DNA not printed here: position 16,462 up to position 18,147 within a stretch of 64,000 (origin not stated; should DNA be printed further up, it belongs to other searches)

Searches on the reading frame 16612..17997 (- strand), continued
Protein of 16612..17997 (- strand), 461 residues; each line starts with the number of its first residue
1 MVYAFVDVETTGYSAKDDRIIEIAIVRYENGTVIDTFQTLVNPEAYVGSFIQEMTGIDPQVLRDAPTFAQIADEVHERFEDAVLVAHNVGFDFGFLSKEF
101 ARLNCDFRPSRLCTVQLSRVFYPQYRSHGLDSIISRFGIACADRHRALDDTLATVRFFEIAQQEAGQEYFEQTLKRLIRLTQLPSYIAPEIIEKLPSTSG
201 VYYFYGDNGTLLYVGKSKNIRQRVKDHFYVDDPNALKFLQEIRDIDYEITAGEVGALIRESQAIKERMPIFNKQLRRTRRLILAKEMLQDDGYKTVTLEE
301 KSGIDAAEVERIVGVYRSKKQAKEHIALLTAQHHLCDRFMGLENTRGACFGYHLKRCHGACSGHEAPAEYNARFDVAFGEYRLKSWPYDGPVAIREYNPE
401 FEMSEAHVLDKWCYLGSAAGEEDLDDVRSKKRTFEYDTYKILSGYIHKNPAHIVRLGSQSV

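Call 45: search_solved_structures(query=window:16612-17997:-, max_evalue=0.001)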
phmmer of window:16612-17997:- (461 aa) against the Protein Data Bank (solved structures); distinct sequences matched with E-value up to 0.001: 14.
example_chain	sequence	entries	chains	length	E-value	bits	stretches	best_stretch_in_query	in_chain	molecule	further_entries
8zef_A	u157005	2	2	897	1.5e-30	109.9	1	2-186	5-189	3'-5' exonuclease DinG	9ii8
2p1j_A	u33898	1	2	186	7.3e-23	84.6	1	3-158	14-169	DNA polymerase III polC-type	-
9qpc_A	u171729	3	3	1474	1.3e-21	80.5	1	3-165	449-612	DNA polymerase III PolC-type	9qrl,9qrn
1j53_A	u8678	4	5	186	5.3e-13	52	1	7-150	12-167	DNA polymerase III, epsilon chain | DNA polymerase III epsilon subunit | DNA POLYMERASE III SUBUNIT EPSILON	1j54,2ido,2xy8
2gui_A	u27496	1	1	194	5.9e-13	51.9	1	7-150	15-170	DNA polymerase III epsilon subunit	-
5fku_D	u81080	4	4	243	9e-13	51.3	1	7-150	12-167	DNA POLYMERASE III SUBUNIT EPSILON | DNA POLYMERASE III EPSILON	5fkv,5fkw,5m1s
1yd6_A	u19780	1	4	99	4.1e-11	45.8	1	192-276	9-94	UvrC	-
8fyc_K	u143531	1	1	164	5.2e-09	38.9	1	3-151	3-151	DEDDh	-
8h18_A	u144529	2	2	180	1.2e-08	37.7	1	3-151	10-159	DnaQ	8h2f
8fy9_A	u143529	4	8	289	2.7e-08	36.5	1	3-151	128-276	Cas2-DEDDh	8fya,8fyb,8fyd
1ycz_A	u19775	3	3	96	0.00013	24.5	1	195-278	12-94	UvrABC system protein C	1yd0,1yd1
1yd3_A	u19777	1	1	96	0.00031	23.1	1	195-278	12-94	UvrABC system protein C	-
1yd2_A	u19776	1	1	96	0.00043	22.7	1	195-278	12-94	UvrABC system protein C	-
1yd4_A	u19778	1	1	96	0.00044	22.7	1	195-278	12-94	UvrABC system protein C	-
